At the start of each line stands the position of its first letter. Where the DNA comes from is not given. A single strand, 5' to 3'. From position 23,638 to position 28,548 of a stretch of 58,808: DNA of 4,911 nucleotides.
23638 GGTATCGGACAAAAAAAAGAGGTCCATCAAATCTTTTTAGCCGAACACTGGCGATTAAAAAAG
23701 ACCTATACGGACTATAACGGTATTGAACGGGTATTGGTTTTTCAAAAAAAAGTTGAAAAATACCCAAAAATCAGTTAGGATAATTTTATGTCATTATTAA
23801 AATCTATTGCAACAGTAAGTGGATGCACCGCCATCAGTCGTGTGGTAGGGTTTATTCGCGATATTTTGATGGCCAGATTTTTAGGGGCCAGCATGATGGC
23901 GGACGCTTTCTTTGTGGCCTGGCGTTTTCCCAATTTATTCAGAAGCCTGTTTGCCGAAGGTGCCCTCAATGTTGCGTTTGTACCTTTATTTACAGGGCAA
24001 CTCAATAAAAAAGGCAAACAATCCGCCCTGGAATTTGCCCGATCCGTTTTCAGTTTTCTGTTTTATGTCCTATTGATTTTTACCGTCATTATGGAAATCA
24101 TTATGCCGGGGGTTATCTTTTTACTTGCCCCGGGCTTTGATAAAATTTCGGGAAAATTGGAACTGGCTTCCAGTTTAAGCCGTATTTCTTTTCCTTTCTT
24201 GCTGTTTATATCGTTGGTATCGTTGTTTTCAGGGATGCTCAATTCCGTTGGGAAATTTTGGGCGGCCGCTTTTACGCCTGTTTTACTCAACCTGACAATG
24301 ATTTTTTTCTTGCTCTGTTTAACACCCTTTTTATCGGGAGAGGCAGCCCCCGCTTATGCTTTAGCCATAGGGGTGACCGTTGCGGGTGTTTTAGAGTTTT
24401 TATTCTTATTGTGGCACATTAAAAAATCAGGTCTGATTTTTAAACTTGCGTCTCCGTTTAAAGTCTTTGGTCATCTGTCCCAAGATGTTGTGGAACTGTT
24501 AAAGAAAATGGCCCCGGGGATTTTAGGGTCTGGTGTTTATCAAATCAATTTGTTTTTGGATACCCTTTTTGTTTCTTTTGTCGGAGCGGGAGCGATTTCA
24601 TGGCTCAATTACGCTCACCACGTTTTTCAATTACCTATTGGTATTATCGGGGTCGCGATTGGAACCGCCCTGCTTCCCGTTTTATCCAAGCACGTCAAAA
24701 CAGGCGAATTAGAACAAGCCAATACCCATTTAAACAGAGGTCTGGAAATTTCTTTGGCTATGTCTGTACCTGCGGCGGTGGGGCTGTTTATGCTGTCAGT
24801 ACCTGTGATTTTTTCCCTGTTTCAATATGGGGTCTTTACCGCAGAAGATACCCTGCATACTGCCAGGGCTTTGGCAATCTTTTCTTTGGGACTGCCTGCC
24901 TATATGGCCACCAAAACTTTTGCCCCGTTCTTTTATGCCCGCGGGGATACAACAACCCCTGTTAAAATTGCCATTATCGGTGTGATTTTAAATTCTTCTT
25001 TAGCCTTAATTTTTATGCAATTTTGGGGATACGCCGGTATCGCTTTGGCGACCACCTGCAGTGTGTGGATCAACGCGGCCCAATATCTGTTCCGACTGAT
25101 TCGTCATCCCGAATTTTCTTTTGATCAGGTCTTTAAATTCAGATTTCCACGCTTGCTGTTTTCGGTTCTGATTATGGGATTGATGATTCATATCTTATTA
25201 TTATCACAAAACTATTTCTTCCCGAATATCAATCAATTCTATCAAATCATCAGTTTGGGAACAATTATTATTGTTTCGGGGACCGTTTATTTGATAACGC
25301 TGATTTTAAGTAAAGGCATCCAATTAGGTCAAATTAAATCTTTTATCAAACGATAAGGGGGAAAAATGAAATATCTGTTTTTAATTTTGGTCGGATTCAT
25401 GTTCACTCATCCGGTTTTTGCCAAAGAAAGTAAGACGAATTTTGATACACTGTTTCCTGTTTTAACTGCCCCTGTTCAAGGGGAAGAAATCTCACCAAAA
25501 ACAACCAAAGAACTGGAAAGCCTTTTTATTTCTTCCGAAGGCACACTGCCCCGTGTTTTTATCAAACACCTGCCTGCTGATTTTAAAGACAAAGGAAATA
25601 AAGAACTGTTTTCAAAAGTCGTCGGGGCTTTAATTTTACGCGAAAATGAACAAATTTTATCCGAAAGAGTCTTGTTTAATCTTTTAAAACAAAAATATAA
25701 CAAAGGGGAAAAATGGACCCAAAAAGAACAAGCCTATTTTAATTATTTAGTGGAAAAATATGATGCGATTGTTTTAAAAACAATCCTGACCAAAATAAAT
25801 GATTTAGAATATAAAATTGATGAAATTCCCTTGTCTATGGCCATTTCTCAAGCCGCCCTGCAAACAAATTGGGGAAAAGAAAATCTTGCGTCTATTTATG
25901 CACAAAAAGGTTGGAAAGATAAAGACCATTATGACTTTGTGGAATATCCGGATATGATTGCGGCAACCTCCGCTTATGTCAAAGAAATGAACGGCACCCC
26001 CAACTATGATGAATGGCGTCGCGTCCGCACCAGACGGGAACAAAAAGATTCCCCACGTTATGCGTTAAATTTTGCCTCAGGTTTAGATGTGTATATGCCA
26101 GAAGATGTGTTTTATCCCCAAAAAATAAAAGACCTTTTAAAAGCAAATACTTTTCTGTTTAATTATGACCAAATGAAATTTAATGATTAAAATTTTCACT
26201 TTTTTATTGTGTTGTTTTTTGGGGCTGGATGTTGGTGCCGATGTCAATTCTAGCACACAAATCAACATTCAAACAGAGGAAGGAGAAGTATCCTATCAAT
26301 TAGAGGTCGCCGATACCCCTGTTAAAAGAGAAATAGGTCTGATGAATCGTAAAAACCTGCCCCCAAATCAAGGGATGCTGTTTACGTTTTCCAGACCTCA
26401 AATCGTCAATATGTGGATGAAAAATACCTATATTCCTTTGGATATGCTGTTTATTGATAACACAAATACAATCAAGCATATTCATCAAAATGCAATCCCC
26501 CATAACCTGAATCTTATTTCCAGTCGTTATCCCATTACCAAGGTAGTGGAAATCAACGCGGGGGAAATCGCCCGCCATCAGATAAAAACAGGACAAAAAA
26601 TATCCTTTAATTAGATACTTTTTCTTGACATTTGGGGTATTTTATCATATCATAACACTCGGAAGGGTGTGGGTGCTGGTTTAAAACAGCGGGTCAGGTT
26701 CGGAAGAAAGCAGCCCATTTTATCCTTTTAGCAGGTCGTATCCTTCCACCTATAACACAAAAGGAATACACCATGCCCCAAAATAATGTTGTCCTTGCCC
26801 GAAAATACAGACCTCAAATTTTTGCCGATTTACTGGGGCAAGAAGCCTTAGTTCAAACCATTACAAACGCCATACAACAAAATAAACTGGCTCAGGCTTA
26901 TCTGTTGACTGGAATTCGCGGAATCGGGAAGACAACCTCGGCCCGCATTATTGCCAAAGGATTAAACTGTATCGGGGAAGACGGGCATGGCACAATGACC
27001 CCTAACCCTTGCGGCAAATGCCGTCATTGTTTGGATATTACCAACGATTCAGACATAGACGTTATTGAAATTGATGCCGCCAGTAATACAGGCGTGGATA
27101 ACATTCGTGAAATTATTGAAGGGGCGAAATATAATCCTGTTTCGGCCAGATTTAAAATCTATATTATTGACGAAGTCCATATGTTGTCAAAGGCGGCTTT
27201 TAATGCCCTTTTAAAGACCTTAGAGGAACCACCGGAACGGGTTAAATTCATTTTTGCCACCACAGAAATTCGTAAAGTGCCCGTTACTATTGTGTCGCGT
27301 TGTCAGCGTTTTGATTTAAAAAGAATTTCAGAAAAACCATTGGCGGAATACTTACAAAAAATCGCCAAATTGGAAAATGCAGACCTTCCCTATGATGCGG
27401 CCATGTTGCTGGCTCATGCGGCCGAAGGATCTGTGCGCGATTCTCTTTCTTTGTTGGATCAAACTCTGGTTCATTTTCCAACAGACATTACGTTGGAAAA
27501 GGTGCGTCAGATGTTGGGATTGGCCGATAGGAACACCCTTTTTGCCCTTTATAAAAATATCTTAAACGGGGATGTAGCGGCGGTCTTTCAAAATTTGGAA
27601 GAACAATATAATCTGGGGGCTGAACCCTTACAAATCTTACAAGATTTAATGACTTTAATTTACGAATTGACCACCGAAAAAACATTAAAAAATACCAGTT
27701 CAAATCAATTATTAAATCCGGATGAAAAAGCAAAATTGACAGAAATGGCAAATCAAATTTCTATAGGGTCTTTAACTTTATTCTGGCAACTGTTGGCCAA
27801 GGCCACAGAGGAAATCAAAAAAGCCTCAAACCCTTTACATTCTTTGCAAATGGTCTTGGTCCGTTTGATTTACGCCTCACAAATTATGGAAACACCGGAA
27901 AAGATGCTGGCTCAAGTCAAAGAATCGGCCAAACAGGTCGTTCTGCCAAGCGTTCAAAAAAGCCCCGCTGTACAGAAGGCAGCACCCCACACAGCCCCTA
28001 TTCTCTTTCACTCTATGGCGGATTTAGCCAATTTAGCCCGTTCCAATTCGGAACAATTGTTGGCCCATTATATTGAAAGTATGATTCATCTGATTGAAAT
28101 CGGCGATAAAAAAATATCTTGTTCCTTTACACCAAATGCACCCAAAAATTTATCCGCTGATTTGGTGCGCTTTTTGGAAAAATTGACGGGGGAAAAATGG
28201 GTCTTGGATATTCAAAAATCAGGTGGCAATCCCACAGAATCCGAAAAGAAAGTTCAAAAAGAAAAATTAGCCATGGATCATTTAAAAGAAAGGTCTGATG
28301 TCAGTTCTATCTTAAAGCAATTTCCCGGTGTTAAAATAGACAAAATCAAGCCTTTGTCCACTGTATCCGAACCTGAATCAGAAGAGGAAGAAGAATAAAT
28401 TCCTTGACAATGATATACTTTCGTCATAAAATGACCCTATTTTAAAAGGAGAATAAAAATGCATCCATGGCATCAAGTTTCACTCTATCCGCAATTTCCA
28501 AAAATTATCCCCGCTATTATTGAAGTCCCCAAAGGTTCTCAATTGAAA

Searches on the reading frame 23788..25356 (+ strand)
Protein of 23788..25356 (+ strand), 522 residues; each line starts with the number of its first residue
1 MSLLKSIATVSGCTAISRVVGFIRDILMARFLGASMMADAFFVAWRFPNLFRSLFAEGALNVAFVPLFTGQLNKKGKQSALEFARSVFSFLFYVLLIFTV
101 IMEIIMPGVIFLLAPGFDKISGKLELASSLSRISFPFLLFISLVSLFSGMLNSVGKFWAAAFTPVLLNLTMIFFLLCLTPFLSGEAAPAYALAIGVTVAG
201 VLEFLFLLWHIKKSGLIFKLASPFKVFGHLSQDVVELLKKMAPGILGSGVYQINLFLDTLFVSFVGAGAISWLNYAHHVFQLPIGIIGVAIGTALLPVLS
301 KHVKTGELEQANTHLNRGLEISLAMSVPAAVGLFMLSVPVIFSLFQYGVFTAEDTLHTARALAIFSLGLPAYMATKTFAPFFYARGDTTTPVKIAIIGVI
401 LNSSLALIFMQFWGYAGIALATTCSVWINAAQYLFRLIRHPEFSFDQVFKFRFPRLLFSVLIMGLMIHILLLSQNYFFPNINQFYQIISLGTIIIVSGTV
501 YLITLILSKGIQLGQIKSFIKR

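Call 19: search_protein_families(library=pfam, proteins=[window:23788-25356:+], max_evalue=0.0001)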
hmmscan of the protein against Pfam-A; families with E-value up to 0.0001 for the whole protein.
window:23788-25356:+ (522 aa): 3 families
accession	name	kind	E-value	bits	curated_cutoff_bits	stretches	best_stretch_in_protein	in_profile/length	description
PF03023.19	MurJ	-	1.1e-117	393.9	27.4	1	28-478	1-441/451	Lipid II flippase MurJ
PF01554.23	MatE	-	7.3e-09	35.9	24.9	1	250-407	8-160/161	MatE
PF01943.22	Polysacc_synt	-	2.6e-05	24.2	28.2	1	100-301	81-272/274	Polysaccharide biosynthesis protein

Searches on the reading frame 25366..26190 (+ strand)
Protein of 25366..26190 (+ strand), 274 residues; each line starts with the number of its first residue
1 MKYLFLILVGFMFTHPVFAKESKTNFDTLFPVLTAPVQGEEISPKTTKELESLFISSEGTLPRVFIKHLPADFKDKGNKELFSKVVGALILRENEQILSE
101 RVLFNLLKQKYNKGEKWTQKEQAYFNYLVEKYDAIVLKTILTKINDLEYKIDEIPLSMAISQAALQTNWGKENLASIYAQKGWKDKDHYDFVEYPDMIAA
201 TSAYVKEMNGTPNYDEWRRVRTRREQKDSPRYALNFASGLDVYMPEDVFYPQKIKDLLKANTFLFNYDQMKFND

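Call 49: search_protein_families(library=pfam, proteins=[window:25366-26190:+], max_evalue=0.0001)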
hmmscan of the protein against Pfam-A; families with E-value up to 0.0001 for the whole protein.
window:25366-26190:+ (274 aa): 1 family
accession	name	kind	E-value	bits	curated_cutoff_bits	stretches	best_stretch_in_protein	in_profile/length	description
PF01832.25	Glucosaminidase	-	3.2e-05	25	30.2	1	152-261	11-121/123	Mannosyl-glycoprotein endo-beta-N-acetylglucosaminidase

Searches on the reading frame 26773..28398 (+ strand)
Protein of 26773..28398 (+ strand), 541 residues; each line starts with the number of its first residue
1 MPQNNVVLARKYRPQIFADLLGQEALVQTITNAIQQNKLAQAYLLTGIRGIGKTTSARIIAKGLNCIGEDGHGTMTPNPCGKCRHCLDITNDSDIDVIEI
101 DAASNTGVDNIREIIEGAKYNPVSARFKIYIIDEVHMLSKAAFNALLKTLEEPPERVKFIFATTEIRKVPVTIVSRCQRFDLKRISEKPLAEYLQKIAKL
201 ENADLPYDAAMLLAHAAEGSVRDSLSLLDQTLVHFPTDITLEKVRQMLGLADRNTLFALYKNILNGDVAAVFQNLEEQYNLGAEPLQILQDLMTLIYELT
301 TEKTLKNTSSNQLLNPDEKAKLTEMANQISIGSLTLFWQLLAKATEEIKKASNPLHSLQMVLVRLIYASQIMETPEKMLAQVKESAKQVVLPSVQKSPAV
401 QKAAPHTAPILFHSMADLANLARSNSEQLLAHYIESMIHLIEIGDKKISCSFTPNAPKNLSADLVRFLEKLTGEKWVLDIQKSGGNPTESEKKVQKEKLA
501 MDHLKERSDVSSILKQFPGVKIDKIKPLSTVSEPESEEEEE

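Call 19: search_protein_families(library=pfam, proteins=[window:26773-28398:+], max_evalue=0.0001)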
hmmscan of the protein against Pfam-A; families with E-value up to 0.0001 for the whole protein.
window:26773-28398:+ (541 aa): 8 families
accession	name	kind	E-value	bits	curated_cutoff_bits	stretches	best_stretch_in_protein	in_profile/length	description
PF12169.13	DNA_pol3_gamma3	-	1.1e-40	139.2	24.4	1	239-379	1-140/143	DNA polymerase III subunits gamma and tau domain III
PF13177.12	DNA_pol3_delta2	-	3.5e-40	138.1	27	1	22-185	1-160/161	DNA polymerase III, delta subunit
PF12362.13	DUF3646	-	1.9e-21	76.9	30.2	1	413-525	2-114/114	DNA polymerase III gamma and tau subunits C terminal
PF00004.35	AAA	-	4.8e-12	46.9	21.2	1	44-179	2-125/131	ATPase family associated with various cellular activities (AAA)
PF22608.2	DNAX_ATPase_lid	-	1.5e-11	44.3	27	1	191-233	3-45/49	DNA polymerase III clamp loader subunit, ATPase lid domain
PF13401.12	AAA_22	-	5.5e-07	30.4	27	1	40-164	5-123/130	AAA domain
PF05496.18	RuvB_N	-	6.6e-06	26.4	27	0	13-66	2-59/159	Holliday junction DNA helicase RuvB P-loop domain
PF13173.12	AAA_14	-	5.4e-05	23.6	27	0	41-162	3-96/129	AAA domain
